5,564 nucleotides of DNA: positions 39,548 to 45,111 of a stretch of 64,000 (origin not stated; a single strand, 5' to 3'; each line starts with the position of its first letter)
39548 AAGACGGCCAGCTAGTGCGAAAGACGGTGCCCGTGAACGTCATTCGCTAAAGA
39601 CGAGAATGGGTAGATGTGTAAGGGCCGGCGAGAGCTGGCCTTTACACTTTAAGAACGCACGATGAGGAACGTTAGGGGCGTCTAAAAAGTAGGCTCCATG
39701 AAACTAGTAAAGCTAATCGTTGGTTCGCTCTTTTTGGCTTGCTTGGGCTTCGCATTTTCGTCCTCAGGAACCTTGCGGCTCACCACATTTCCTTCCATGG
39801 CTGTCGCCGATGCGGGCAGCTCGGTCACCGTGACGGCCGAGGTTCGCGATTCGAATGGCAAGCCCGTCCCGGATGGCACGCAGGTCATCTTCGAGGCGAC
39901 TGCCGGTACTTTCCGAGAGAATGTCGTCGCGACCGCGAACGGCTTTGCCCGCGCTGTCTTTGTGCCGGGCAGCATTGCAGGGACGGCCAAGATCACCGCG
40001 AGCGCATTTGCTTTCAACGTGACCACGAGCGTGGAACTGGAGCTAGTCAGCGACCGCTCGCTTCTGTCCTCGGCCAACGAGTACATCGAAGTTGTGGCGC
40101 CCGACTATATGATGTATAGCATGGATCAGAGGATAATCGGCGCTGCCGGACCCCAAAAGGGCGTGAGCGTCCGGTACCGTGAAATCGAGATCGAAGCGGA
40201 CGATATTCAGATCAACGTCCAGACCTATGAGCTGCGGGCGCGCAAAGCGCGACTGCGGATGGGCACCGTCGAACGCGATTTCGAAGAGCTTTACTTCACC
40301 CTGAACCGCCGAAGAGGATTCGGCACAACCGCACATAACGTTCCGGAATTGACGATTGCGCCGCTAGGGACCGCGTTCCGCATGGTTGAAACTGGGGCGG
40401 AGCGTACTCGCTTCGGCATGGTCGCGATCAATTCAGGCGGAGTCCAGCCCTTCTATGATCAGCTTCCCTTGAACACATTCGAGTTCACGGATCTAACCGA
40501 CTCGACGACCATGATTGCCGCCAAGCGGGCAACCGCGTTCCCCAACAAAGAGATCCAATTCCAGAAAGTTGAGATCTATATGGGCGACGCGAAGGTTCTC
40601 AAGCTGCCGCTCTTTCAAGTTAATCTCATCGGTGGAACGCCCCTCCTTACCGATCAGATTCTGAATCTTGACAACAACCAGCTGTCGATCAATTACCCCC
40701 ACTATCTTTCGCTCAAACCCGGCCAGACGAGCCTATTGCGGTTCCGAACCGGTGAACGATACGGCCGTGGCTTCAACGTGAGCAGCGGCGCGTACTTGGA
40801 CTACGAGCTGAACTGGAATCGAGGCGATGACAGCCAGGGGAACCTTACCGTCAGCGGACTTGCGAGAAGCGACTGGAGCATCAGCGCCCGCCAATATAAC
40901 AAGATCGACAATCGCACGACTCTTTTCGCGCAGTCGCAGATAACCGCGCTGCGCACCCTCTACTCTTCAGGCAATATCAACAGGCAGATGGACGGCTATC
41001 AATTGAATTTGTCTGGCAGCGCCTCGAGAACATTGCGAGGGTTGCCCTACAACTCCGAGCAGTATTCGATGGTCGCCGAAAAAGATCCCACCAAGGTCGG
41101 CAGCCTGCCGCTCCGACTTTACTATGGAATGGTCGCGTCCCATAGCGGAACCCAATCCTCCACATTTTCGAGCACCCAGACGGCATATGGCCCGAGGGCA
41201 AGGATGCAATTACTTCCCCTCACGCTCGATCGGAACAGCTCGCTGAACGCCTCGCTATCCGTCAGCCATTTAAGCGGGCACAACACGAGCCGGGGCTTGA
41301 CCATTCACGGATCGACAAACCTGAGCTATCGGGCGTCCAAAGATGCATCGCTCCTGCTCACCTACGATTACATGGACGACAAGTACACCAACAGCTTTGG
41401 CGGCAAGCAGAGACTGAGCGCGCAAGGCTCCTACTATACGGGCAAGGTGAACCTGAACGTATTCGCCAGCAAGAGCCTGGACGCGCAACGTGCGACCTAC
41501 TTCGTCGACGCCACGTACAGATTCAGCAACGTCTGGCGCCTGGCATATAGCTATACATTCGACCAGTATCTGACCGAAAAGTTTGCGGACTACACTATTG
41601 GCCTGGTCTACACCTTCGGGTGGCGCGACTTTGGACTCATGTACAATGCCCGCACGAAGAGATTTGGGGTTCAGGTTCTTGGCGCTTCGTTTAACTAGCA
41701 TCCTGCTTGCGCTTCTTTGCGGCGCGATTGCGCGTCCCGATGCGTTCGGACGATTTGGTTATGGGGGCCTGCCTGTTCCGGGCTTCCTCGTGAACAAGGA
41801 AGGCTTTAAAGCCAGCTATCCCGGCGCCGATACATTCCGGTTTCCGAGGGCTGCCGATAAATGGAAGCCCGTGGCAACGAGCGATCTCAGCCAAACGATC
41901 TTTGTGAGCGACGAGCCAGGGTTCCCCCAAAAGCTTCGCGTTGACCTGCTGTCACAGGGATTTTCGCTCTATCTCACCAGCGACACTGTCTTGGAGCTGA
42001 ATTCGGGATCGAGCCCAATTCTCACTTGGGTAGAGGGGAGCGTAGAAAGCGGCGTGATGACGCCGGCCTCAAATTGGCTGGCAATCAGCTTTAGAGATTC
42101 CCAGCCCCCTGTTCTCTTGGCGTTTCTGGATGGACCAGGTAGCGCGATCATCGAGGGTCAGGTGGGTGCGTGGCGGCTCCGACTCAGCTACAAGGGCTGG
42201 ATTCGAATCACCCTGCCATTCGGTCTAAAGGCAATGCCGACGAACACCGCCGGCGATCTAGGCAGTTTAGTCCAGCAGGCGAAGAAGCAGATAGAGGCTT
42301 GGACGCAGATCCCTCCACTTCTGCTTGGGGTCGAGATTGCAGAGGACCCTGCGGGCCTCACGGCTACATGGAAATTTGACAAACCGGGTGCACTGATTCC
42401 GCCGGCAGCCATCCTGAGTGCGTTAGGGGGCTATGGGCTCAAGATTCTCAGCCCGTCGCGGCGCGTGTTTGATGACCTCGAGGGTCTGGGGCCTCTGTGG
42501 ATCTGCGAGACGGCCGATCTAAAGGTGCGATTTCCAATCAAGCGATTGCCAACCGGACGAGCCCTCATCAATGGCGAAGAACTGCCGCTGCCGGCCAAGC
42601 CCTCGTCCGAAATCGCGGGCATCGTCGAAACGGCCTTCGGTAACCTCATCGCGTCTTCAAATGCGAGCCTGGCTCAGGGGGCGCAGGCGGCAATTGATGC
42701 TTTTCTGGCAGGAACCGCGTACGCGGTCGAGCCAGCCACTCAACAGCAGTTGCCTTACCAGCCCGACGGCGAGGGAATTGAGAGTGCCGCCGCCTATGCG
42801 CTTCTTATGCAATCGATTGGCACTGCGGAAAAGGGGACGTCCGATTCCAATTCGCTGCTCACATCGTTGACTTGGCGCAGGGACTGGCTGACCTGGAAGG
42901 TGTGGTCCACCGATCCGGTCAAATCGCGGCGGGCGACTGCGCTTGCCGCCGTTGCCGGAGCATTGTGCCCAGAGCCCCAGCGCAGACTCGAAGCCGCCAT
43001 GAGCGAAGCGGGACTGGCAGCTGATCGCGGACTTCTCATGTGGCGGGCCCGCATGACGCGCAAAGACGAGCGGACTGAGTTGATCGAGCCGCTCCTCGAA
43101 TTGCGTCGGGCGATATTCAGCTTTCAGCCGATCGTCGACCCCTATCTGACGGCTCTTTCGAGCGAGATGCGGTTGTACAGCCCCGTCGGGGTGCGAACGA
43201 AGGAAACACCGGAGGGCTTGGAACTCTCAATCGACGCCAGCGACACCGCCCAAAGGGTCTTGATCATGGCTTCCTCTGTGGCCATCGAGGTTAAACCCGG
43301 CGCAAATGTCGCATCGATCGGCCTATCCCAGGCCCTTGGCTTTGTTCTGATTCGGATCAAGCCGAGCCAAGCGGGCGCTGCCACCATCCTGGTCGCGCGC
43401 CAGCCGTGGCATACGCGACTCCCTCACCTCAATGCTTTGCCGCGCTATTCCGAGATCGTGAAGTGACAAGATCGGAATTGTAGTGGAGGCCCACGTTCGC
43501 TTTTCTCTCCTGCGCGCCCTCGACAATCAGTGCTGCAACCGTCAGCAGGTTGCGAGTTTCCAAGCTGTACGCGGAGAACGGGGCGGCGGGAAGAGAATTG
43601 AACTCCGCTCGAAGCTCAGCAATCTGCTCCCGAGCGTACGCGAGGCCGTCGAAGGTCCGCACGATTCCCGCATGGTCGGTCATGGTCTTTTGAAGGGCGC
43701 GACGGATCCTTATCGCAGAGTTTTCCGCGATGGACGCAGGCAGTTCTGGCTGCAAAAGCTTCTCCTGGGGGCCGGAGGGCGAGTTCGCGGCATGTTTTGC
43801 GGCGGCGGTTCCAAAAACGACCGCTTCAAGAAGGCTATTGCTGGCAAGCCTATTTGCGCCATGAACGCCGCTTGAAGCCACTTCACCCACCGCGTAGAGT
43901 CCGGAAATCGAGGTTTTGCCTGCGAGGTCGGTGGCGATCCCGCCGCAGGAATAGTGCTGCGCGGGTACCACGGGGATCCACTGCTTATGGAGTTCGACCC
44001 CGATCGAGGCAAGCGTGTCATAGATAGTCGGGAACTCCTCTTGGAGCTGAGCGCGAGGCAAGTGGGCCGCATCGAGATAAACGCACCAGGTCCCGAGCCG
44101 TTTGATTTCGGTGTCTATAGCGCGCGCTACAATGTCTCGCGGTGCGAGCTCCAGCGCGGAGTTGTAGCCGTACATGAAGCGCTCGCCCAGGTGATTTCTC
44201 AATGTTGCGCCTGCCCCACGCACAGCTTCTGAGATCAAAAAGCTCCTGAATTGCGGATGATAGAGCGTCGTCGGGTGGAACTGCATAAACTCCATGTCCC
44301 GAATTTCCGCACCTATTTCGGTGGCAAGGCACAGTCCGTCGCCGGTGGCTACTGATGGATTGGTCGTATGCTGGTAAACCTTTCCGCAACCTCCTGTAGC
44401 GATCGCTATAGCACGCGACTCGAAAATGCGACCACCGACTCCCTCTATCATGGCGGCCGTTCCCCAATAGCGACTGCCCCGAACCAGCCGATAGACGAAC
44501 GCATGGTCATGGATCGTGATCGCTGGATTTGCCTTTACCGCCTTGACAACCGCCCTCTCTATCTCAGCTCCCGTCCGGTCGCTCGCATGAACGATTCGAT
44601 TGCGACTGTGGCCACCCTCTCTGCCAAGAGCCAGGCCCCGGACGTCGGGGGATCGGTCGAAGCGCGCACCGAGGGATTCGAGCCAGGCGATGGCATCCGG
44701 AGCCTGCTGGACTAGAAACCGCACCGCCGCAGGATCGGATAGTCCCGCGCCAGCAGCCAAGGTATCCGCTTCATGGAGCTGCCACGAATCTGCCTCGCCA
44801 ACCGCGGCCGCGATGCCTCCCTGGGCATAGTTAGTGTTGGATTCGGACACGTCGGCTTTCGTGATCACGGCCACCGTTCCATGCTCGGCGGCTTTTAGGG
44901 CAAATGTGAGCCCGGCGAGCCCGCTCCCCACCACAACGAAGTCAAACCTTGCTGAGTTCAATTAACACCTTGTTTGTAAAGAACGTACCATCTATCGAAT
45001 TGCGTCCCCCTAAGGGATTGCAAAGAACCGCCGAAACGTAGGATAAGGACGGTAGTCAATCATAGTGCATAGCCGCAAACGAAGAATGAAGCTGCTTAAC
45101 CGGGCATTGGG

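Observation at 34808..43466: Co-directional block of four large uncharacterised envelope/secreted proteins: candidate undescribed cell-surface system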

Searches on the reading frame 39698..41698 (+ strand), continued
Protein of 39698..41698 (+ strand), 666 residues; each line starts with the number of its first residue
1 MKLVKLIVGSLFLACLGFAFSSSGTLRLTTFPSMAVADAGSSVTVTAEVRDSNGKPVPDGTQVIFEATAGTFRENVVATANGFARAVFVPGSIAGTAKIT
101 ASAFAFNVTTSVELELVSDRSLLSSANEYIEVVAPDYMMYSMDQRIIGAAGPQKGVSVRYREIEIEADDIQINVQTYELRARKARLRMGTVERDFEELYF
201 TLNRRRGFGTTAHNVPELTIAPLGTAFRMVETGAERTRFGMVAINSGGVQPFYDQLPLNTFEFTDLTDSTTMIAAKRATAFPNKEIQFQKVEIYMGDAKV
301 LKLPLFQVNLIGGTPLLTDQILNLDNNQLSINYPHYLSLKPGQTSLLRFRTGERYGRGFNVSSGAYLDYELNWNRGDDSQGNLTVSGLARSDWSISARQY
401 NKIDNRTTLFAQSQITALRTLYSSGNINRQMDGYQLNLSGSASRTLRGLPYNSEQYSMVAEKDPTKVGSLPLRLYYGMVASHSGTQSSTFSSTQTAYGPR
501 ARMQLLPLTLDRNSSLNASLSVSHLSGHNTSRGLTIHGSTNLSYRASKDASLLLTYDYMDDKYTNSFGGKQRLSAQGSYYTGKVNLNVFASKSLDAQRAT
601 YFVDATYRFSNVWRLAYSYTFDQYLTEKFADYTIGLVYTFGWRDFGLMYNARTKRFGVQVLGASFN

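Call 54: find_encoding_contigs(protein=P0239, flank=10000, max_places=1)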
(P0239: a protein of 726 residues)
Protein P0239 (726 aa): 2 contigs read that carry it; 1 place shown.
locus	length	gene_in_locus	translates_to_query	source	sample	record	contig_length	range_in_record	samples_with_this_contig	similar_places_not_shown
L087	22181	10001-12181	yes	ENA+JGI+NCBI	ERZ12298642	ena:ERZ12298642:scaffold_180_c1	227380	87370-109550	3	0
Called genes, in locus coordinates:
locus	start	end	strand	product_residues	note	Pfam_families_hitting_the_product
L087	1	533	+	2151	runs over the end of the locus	PF11974:bMG3 (faint), PF13620:CarboxypepD_reg, PF17210:SdrD_B (faint), PF22904:NOMO1-like_2nd (faint), PF13620:CarboxypepD_reg, PF13715:CarbopepD_reg_2 (weak), PF13860:FlgD_ig (weak)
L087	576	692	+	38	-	-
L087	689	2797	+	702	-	-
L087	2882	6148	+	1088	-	PF00082:Peptidase_S8, PF13860:FlgD_ig (faint)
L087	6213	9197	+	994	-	PF13860:FlgD_ig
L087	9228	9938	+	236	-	-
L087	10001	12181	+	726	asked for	PF09134:Invasin_D3, PF02369:Big_1 (weak)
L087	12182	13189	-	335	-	PF00140:Sigma70_r1_2, PF04542:Sigma70_r2, PF04539:Sigma70_r3, PF04545:Sigma70_r4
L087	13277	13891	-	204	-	PF04542:Sigma70_r2, PF07638:Sigma70_ECF (faint), PF22029:PhyR_sigma2, PF08281:Sigma70_r4_2, PF04545:Sigma70_r4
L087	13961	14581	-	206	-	PF00440:TetR_N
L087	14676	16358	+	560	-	PF04389:Peptidase_M28, PF01546:Peptidase_M20 (faint), PF00595:PDZ (weak), PF13180:PDZ_2, PF17820:PDZ_6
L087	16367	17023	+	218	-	-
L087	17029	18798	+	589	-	PF21810:DUF6880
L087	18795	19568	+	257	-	PF01261:AP_endonuc_2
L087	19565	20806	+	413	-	PF00144:Beta-lactamase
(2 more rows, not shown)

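Call 55: find_encoding_contigs(protein=P0242, flank=10000, max_places=1)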
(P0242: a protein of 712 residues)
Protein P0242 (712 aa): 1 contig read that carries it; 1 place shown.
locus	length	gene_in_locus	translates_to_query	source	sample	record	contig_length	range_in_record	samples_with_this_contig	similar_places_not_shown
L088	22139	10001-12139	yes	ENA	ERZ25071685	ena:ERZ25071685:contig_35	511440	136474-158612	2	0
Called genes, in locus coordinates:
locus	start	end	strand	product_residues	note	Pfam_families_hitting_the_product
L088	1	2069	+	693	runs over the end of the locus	-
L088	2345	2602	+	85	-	-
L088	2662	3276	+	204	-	PF00082:Peptidase_S8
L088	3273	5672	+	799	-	PF00082:Peptidase_S8, PF13860:FlgD_ig (weak)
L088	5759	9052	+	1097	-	PF13860:FlgD_ig (weak)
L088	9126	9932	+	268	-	-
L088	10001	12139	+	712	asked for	PF09134:Invasin_D3, PF02369:Big_1, PF18565:Glyco_hydro2_C5 (faint)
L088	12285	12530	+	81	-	-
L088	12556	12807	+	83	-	-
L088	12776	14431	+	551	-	PF01593:Amino_oxidase (faint), PF13450:NAD_binding_8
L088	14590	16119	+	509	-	PF00534:Glycos_transf_1 (weak), PF13692:Glyco_trans_1_4, PF13524:Glyco_trans_1_2 (weak)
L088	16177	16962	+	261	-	PF13428:TPR_14 (faint), PF17874:TPR_MalT (faint), PF07719:TPR_2 (faint), PF13174:TPR_6 (faint), PF13414:TPR_11 (faint), PF13432:TPR_16 (faint), PF14559:TPR_19 (faint), PF09976:TPR_21 (weak), +3 more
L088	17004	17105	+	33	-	-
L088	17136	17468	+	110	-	-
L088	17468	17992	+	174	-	PF01844:HNH, PF14279:HNH_5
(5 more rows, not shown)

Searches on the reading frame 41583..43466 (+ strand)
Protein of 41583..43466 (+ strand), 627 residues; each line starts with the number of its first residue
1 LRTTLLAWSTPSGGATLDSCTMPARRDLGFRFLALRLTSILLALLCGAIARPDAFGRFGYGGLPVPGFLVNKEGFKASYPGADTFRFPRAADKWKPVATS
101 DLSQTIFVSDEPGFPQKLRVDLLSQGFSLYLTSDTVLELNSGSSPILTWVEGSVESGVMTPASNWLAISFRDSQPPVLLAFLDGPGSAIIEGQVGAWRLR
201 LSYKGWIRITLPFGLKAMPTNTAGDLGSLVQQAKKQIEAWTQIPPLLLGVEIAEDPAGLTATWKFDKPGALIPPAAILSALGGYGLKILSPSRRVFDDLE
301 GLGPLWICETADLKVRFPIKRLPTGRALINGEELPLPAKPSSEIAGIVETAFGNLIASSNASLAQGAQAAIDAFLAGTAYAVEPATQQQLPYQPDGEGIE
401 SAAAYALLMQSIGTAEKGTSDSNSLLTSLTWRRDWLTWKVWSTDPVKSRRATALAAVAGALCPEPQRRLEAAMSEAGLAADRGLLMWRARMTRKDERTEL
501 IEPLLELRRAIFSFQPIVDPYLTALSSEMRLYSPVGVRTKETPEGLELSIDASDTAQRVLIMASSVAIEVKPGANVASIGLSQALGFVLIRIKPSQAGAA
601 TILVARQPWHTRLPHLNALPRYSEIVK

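Call 4: search_protein_families(library=pfam, proteins=[window:41583-43466:+], max_evalue=1)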
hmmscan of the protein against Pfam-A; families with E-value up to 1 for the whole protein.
window:41583-43466:+ (627 aa): 0 families

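Call 5: search_protein_families(library=ncbifam, proteins=[window:41583-43466:+], max_evalue=1)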
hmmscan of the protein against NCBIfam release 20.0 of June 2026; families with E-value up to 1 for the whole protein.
window:41583-43466:+ (627 aa): 1 family
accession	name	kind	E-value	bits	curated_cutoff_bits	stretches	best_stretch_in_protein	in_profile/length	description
NF005811.0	PRK07677.1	equivalog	0.16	11.5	318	1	343-407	80-144/254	2,4-dienoyl-CoA reductase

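Call 36: search_protein_families(library=pfam, alignment_id=A3, max_evalue=1)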
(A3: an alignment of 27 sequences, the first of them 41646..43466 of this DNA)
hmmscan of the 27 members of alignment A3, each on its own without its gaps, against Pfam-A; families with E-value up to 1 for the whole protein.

A. member 1, window:41646-43466:+ (606 aa): 0 families

B. families by the number of members that match (of 27 scanned): 5 families
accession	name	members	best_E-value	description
PF25349.1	PH_PHS1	1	0.053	Poor homologous synapsis protein PH domain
PF22001.1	MP31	1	0.078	PTEN upstream open reading frame MP31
PF20736.2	Glyco_hydro127M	1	0.09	Beta-L-arabinofuranosidase, GH127 middle domain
PF20227.3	DUF6586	1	0.11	Family of unknown function (DUF6586)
PF02456.21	Adeno_IVa2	1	0.28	Adenovirus IVa2 protein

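Call 78: search_solved_structures(query=A3, max_evalue=10)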
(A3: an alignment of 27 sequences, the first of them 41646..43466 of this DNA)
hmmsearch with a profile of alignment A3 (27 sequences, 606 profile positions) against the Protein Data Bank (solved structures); distinct sequences matched with E-value up to 10: 10.
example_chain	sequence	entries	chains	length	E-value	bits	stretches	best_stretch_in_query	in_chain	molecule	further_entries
5w3d_A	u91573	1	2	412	0.0029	19.1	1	452-539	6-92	Protein claret segregational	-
8yue_A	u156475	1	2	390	0.0033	18.9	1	452-539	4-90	Protein claret segregational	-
3l1c_A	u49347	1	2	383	0.0036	18.8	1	454-539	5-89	Protein claret segregational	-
8yy2_C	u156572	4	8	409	0.0039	18.7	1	454-539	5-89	Protein claret segregational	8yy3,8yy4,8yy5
1n6m_A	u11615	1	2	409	0.0039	18.7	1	454-539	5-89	Claret segregational protein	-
2ncd_A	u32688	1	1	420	0.0042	18.5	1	456-539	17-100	PROTEIN (Kinesin motor NCD)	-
1cz7_A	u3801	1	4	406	0.0079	17.7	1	458-539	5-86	MICROTUBULE MOTOR PROTEIN NCD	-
3u06_A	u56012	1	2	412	0.0099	17.3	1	452-539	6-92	Protein claret segregational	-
8uo9_B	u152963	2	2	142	0.58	11.5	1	50-126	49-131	Nanobody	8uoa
5zxe_A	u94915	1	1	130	0.63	11.4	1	254-321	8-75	Consensus sequence based basic form of fibroblast growth factor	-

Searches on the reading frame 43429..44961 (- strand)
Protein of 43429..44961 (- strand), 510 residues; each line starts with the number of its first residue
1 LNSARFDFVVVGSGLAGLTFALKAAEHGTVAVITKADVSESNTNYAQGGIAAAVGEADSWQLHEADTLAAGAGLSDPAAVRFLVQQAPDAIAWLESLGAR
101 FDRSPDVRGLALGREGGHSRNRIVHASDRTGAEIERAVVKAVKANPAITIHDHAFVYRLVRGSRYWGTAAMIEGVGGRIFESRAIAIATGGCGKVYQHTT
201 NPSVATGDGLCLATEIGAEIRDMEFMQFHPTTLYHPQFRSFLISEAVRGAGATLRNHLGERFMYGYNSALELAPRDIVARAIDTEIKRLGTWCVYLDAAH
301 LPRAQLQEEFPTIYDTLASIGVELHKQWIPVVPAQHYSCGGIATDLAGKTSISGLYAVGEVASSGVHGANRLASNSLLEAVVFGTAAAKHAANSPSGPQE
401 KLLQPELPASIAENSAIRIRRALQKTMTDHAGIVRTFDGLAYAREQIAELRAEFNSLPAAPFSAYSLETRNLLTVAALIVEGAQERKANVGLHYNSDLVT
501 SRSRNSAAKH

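Call 9: search_protein_families(library=pfam, proteins=[window:43429-44961:-], max_evalue=0.001)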
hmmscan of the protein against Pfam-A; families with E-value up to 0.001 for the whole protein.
window:43429-44961:- (510 aa): 4 families
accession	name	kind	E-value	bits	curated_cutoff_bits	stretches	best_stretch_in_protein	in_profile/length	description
PF00890.30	FAD_binding_2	-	4.6e-92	309.8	20.4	1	7-377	1-414/414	FAD binding domain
PF02910.25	Succ_DH_flav_C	-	4.3e-10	40.1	20.8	1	420-500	1-88/130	Fumarate reductase flavoprotein C-term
PF07992.20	Pyr_redox_2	-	1.4e-07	31.7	26.1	0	6-46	1-38/291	Pyridine nucleotide-disulphide oxidoreductase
PF01266.30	DAO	-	0.00036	20.6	27.9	1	7-216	1-204/353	FAD dependent oxidoreductase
